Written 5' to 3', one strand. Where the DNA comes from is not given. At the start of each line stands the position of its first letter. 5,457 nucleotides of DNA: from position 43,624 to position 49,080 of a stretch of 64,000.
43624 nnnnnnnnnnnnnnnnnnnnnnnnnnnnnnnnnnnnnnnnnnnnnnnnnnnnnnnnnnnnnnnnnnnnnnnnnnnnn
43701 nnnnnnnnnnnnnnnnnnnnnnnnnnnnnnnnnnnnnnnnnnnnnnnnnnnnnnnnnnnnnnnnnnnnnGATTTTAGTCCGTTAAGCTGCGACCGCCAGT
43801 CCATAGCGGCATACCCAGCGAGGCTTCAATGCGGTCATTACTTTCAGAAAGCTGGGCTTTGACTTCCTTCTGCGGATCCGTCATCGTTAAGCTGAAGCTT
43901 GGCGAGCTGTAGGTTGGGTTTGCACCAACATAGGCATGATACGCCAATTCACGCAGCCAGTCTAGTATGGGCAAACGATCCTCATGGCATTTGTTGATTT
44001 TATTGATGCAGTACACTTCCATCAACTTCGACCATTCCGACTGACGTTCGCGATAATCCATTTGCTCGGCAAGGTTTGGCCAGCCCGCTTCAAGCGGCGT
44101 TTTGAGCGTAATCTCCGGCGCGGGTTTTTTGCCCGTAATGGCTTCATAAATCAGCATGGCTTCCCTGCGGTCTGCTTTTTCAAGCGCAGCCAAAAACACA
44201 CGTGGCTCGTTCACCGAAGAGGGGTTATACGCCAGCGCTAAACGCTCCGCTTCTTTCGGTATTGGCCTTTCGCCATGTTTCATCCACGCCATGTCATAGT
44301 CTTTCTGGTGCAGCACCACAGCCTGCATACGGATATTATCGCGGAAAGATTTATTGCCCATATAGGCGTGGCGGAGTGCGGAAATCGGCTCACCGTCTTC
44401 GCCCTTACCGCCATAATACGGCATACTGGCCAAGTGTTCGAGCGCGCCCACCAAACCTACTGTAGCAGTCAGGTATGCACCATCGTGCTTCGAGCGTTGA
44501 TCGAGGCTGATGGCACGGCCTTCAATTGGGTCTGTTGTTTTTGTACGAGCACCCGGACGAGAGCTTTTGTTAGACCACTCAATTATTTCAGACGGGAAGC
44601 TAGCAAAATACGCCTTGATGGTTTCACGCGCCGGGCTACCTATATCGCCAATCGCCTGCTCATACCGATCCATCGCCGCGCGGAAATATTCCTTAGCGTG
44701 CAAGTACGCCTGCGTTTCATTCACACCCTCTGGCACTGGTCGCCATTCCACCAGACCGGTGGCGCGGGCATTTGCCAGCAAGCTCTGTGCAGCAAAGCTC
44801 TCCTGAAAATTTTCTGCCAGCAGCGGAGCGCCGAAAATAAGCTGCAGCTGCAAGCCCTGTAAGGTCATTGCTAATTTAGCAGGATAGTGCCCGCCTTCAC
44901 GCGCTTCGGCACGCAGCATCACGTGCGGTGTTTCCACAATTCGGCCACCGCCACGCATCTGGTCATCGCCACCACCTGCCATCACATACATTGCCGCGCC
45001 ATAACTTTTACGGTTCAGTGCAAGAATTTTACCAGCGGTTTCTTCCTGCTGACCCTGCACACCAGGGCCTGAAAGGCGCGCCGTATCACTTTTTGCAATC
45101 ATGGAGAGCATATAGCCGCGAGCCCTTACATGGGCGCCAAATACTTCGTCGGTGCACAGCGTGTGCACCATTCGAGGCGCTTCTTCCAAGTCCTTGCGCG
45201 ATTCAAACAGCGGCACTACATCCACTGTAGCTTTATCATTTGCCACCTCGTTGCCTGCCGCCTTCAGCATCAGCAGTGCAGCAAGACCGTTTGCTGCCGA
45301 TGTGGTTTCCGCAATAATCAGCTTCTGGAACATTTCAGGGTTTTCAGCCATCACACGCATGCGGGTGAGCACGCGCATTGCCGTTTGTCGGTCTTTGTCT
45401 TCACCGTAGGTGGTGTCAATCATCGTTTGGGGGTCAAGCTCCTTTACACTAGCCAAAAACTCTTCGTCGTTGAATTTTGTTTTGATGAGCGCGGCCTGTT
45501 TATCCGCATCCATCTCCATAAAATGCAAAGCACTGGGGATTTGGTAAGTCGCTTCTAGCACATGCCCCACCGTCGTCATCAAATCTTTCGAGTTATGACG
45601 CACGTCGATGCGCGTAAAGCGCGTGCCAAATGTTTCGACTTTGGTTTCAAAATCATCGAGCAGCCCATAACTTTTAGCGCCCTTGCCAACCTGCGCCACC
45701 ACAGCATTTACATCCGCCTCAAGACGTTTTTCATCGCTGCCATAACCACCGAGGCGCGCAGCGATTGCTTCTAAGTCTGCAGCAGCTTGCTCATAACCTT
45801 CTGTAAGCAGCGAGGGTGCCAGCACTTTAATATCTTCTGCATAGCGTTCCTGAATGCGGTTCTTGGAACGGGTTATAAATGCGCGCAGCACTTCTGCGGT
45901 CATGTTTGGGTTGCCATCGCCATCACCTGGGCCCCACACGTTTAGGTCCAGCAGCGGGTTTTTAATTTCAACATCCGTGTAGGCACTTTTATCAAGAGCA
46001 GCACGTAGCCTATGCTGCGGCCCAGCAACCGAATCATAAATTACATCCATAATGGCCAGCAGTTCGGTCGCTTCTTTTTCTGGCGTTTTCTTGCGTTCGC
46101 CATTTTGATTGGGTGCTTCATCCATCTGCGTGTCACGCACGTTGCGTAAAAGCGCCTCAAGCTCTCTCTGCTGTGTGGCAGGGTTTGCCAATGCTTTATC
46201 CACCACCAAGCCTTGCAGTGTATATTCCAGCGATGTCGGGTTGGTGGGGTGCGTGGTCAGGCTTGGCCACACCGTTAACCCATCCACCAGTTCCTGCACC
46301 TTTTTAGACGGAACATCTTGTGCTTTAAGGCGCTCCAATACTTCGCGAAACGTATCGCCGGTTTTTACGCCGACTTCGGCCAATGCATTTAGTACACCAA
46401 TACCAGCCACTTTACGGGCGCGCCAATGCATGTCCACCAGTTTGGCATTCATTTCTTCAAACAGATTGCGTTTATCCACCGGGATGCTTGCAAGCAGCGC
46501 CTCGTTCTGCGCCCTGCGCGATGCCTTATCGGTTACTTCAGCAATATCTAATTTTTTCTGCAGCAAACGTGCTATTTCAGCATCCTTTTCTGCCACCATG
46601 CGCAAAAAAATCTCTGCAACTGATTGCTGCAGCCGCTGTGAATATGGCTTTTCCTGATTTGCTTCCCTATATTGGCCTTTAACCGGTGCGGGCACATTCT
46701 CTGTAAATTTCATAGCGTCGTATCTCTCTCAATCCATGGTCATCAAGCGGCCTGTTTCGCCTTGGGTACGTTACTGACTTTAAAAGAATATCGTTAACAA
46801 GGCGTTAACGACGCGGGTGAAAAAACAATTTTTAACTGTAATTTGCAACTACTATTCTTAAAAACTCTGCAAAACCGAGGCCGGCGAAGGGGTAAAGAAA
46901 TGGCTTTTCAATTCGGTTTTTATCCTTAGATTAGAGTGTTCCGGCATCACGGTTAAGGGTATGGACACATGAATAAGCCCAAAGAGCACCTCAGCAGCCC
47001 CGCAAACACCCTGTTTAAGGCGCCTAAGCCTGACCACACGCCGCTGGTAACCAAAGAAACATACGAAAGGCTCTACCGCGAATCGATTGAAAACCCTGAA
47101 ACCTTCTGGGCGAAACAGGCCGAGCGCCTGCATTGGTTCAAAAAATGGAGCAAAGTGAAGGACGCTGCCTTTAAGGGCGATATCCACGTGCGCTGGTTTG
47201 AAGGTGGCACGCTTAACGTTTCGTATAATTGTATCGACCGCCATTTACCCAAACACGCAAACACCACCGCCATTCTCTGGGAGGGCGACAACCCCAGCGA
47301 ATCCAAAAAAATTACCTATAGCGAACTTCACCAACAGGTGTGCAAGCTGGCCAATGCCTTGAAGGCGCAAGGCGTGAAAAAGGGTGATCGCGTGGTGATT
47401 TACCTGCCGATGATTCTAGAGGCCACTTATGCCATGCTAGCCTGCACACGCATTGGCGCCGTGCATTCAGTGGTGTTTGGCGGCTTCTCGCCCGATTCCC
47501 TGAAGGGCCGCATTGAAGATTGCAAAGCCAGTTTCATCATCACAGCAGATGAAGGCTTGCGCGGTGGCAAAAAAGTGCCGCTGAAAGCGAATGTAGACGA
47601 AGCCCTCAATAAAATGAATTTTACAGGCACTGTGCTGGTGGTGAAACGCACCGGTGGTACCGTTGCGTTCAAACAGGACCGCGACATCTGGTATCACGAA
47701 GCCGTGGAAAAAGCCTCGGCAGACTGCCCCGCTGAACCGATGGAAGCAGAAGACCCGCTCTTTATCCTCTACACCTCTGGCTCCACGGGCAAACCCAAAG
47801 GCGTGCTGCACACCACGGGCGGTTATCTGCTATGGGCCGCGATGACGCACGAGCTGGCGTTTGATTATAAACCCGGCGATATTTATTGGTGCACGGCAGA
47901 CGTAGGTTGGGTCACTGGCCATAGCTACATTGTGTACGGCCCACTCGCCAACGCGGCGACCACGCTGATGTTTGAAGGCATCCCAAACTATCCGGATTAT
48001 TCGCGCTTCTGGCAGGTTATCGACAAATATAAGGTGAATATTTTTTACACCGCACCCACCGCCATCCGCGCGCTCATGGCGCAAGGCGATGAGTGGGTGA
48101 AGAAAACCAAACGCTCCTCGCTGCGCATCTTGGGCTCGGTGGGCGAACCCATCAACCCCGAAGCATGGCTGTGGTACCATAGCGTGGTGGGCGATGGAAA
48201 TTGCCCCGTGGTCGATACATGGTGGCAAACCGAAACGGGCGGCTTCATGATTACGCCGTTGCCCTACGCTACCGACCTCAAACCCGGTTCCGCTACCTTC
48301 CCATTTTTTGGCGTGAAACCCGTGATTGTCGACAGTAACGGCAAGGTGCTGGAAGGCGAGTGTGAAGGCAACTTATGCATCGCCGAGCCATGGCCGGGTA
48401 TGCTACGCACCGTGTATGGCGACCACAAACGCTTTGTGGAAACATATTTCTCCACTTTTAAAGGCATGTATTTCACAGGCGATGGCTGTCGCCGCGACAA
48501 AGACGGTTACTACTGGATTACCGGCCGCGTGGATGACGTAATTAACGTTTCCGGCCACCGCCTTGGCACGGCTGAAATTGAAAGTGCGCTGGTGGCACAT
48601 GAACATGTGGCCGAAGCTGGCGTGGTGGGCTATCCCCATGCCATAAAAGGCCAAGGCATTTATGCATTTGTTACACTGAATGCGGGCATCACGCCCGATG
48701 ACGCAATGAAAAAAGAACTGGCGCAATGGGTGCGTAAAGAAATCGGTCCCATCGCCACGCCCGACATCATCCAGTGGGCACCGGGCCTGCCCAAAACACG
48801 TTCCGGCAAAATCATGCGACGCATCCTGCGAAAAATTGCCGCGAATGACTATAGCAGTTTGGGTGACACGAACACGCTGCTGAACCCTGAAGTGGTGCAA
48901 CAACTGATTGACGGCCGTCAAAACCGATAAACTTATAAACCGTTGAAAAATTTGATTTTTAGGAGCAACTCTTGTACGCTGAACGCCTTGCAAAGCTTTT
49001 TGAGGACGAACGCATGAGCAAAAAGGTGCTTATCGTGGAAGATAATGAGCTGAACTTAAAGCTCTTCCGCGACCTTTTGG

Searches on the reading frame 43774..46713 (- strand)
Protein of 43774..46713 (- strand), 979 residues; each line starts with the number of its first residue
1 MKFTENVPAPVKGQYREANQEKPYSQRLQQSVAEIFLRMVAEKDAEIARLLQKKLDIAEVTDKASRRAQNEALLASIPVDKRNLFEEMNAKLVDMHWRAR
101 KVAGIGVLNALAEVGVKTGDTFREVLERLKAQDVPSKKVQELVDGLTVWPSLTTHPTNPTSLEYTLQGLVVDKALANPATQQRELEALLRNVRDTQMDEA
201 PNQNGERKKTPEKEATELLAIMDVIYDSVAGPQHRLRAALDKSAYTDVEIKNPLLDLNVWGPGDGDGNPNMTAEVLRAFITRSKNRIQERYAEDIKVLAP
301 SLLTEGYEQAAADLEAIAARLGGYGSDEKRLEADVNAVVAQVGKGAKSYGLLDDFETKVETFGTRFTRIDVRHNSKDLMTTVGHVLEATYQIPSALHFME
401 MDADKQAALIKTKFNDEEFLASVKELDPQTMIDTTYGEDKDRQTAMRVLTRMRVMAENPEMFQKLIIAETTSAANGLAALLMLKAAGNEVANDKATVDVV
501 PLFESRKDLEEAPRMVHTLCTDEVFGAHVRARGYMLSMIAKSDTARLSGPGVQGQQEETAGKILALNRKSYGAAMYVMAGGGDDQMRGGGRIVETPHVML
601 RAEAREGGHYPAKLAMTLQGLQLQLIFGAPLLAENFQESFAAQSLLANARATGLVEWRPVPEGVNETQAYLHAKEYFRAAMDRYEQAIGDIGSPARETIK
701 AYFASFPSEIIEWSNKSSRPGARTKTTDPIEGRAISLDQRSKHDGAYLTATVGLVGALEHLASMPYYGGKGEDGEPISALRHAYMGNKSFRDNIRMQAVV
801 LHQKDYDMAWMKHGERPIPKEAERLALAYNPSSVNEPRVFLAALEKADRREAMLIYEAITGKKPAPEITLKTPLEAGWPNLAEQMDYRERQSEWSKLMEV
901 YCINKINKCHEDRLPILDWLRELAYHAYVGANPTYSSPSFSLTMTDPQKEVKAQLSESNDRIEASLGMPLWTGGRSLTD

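Call 81: search_protein_families(library=pfam, proteins=[window:43774-46713:-], max_evalue=0.00001)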
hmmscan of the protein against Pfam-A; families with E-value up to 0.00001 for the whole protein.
window:43774-46713:- (979 aa): 1 family
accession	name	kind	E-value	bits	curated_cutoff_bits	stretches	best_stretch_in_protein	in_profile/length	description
PF00311.23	PEPcase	-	7.5e-36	123.9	22.4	2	341-761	382-773/919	Phosphoenolpyruvate carboxylase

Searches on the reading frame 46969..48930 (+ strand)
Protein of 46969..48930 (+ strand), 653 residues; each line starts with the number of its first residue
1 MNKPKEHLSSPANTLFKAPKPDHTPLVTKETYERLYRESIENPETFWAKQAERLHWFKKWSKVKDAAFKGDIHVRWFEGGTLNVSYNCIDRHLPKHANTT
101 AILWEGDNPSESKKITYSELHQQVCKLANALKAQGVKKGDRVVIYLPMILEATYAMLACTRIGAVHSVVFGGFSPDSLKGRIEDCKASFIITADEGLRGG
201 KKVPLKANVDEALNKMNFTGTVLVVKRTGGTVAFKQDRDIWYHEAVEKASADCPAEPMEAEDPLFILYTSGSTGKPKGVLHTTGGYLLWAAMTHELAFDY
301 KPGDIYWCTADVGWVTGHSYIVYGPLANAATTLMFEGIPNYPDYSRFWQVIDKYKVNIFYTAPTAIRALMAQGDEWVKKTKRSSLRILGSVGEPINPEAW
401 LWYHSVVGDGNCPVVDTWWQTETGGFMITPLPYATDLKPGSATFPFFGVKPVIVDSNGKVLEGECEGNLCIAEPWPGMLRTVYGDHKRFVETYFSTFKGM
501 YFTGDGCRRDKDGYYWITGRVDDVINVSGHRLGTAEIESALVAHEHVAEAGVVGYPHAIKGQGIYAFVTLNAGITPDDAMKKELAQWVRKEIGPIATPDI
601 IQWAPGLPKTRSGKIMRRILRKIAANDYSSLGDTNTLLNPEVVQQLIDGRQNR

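Call 81: search_protein_families(library=pfam, proteins=[window:46969-48930:+], max_evalue=0.00001)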
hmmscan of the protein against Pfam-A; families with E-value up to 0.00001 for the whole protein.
window:46969-48930:+ (653 aa): 3 families
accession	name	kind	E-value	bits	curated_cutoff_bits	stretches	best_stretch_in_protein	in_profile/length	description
PF00501.34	AMP-binding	-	3.2e-87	293.3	29.9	1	91-475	3-378/384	AMP-binding enzyme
PF13193.12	AMP-binding_C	-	1.8e-25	90.1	24.5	1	536-614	1-76/76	AMP-binding enzyme C-terminal domain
PF16177.11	ACAS_N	-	1.1e-24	86.4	27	1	32-88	1-55/55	Acetyl-coenzyme A synthetase N-terminus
